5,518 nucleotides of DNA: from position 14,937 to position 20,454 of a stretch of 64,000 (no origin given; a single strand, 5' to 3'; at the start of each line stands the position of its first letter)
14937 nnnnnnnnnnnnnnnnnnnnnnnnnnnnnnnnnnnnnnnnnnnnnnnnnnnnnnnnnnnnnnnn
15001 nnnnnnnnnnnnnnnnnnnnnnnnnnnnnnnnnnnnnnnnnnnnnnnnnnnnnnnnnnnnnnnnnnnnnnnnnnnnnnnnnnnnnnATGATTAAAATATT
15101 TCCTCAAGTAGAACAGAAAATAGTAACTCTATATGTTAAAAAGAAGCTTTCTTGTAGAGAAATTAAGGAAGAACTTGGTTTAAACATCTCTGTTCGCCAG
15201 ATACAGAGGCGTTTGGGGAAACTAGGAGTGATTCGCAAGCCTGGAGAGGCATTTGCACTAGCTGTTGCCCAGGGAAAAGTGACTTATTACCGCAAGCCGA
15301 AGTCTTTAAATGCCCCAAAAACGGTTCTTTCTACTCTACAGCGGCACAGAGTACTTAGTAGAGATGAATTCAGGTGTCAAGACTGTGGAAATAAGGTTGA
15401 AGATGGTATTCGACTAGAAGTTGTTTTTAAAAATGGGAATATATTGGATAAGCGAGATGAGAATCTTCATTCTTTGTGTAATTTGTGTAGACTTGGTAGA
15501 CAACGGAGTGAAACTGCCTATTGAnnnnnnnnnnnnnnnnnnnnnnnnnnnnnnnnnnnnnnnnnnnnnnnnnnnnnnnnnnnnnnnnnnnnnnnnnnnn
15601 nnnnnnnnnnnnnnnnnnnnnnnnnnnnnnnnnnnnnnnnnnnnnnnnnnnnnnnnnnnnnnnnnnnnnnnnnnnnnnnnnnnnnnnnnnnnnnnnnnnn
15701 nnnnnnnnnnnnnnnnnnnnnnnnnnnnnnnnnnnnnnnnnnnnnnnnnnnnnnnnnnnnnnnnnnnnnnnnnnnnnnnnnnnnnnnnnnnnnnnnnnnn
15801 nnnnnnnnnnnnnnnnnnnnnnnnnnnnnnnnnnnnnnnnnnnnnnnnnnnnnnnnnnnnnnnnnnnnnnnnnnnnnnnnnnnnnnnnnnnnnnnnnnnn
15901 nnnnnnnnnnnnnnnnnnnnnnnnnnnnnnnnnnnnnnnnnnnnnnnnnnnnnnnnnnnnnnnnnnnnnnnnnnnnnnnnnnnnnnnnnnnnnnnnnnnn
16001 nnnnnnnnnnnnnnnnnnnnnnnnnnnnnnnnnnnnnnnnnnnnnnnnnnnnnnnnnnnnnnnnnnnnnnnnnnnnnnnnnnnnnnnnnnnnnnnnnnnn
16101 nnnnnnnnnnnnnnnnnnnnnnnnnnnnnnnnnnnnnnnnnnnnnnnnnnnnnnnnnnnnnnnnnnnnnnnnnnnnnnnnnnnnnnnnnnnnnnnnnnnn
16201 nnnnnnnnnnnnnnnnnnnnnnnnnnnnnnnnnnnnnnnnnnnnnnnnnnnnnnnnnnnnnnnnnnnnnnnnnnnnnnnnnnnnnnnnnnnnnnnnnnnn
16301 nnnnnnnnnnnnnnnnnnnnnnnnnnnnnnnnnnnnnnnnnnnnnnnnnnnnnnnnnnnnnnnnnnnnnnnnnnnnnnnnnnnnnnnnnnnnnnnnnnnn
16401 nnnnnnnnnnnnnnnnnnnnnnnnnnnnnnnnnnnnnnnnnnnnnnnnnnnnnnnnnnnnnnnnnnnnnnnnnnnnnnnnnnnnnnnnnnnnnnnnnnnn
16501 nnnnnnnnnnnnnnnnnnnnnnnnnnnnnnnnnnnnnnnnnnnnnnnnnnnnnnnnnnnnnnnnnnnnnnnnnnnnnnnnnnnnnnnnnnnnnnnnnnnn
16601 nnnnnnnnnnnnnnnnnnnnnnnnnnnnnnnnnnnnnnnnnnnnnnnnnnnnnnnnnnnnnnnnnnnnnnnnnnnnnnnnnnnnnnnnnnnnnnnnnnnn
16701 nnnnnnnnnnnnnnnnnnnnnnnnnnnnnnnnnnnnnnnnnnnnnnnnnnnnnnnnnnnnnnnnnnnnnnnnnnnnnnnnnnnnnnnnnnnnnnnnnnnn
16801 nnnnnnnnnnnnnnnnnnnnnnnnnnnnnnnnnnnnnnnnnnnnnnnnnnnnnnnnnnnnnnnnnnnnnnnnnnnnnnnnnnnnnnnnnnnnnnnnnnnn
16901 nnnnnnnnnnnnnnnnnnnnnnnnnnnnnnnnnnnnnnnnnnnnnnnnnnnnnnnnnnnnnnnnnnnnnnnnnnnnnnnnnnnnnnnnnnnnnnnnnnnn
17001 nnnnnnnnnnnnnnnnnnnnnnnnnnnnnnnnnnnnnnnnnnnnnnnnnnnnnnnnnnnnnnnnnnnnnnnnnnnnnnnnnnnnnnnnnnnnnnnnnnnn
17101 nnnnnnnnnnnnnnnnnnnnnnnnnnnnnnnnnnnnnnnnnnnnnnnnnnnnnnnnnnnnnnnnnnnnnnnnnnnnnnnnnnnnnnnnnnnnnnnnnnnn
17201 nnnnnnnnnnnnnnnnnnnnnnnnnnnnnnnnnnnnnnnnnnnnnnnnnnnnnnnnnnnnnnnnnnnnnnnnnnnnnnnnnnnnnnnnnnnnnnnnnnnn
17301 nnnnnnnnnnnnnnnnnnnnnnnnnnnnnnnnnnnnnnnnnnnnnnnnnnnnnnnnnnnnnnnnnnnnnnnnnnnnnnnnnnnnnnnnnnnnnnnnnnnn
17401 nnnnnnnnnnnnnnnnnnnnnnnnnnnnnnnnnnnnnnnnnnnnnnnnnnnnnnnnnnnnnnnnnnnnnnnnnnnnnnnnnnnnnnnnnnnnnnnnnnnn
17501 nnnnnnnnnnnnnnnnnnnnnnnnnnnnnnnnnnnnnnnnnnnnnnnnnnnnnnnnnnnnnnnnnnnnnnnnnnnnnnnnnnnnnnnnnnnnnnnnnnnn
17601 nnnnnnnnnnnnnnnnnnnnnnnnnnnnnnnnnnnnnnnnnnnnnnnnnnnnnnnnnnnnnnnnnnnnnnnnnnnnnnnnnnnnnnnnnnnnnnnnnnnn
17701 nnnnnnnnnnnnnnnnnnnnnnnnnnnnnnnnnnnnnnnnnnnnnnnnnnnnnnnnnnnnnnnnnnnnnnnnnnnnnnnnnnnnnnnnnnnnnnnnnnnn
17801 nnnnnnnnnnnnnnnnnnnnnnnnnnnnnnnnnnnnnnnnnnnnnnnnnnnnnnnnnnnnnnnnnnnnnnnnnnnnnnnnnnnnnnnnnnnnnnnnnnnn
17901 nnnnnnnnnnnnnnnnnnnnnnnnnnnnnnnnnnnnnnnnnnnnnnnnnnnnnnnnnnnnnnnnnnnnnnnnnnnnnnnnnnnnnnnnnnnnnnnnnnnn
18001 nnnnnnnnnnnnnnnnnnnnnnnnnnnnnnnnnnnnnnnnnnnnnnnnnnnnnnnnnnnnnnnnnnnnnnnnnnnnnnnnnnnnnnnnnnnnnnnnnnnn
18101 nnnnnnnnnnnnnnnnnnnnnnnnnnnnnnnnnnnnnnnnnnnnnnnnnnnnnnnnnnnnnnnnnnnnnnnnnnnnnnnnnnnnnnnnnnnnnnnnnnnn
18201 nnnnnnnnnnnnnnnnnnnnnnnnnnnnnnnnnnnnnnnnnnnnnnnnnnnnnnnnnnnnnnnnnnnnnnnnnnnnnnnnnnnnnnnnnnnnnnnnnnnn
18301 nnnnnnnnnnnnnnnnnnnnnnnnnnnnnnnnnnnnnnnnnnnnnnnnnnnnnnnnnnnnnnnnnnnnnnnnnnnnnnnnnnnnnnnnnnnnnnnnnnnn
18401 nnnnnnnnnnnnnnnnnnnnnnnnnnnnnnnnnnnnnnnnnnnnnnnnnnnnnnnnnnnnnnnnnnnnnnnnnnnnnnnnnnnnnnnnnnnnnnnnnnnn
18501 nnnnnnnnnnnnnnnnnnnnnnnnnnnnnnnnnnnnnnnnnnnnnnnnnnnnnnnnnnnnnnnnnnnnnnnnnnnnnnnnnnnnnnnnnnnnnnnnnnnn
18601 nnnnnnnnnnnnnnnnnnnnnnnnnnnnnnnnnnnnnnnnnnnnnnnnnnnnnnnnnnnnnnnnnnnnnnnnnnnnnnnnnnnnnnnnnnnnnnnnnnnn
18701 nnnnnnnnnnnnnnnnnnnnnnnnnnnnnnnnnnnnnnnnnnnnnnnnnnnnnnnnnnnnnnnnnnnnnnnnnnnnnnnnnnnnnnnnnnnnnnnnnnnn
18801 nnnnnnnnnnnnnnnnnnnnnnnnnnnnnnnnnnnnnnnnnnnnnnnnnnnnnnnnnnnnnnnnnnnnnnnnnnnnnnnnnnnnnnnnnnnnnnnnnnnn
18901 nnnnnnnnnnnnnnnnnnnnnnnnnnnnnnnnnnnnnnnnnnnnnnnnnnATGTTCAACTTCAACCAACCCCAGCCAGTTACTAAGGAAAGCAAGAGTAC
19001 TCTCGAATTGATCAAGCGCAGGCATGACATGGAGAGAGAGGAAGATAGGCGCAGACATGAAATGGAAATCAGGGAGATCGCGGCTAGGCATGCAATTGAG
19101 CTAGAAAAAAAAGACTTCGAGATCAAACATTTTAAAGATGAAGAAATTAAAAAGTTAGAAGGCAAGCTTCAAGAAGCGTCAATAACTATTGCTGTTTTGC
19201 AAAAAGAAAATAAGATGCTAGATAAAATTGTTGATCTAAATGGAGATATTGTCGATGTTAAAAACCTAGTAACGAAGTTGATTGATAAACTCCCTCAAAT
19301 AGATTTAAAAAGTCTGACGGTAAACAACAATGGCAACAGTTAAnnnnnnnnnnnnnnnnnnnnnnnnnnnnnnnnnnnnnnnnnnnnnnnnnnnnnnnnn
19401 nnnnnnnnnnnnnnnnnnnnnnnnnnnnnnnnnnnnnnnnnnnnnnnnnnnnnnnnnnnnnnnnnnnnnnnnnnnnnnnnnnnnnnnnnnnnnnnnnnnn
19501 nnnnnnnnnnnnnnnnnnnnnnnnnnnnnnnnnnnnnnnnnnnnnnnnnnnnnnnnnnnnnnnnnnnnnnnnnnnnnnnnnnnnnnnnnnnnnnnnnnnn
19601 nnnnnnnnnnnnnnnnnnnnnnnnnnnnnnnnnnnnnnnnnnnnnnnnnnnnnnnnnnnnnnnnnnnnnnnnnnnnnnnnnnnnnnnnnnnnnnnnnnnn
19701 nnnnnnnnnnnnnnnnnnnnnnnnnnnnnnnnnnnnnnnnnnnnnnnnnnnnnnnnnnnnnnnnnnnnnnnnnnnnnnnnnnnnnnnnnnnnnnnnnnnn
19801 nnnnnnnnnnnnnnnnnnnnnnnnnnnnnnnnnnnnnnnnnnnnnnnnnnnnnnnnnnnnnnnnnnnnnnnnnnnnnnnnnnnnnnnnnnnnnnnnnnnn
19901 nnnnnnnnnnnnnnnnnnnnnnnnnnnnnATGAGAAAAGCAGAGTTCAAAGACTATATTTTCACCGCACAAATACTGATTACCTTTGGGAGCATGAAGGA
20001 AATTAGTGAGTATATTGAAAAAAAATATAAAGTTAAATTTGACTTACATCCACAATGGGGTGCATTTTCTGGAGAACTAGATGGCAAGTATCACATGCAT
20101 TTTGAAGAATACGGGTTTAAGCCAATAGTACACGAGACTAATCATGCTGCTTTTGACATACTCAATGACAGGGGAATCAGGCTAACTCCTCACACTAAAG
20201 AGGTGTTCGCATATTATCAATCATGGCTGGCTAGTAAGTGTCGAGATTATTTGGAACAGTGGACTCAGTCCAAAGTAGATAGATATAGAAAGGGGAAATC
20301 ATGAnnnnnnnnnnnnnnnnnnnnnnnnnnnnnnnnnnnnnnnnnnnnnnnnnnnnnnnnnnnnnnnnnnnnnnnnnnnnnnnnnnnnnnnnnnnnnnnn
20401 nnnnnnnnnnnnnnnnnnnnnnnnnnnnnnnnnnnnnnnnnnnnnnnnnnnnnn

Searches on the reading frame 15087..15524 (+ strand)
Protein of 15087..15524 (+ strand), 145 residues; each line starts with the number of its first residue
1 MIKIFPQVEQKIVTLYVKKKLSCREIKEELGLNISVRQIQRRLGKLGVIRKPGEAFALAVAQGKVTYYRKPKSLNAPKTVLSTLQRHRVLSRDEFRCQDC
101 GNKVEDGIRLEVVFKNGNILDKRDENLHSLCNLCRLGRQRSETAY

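Call 39: search_protein_families(library=pfam, max_evalue=0.01, proteins=[window:15087-15524:+])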
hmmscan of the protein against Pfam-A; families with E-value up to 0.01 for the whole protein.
window:15087-15524:+ (145 aa): 0 families

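Call 51: search_protein_families(library=phrogs, max_evalue=0.001, proteins=[window:15087-15524:+])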
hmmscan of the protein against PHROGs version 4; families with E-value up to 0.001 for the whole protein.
window:15087-15524:+ (145 aa): 1 family
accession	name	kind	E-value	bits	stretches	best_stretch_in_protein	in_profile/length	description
phrog_8446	-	DNA, RNA and nucleotide metabolism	0.00022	21.9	0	9-113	61-164/211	HNH endonuclease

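Call 62: search_solved_structures(query=window:15087-15524:+, max_evalue=1)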
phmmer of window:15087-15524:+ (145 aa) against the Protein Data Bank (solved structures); distinct sequences matched with E-value up to 1: 2.
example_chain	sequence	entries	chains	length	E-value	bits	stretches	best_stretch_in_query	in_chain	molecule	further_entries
5zji_E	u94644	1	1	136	0.51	13.4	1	34-104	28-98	Photosystem I reaction center subunit IV A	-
5zwn_W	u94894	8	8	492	0.66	13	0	86-122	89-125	56 kDa U1 small nuclear ribonucleoprotein component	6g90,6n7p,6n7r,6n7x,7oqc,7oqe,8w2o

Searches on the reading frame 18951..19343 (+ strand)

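Call 51: search_protein_families(library=phrogs, max_evalue=0.001, proteins=[window:18951-19343:+])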
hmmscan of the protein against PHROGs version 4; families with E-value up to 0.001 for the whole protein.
window:18951-19343:+ (130 aa): 1 family
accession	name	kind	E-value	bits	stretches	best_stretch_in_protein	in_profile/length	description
phrog_20821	-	unknown function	0.00053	21.3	1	18-89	58-127/150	-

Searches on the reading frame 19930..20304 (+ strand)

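Call 51: search_protein_families(library=phrogs, max_evalue=0.001, proteins=[window:19930-20304:+])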
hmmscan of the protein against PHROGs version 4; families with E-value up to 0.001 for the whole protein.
window:19930-20304:+ (124 aa): 1 family
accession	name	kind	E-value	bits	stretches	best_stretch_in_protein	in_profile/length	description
phrog_1365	-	unknown function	3.5e-13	50.6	1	61-115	69-123/127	-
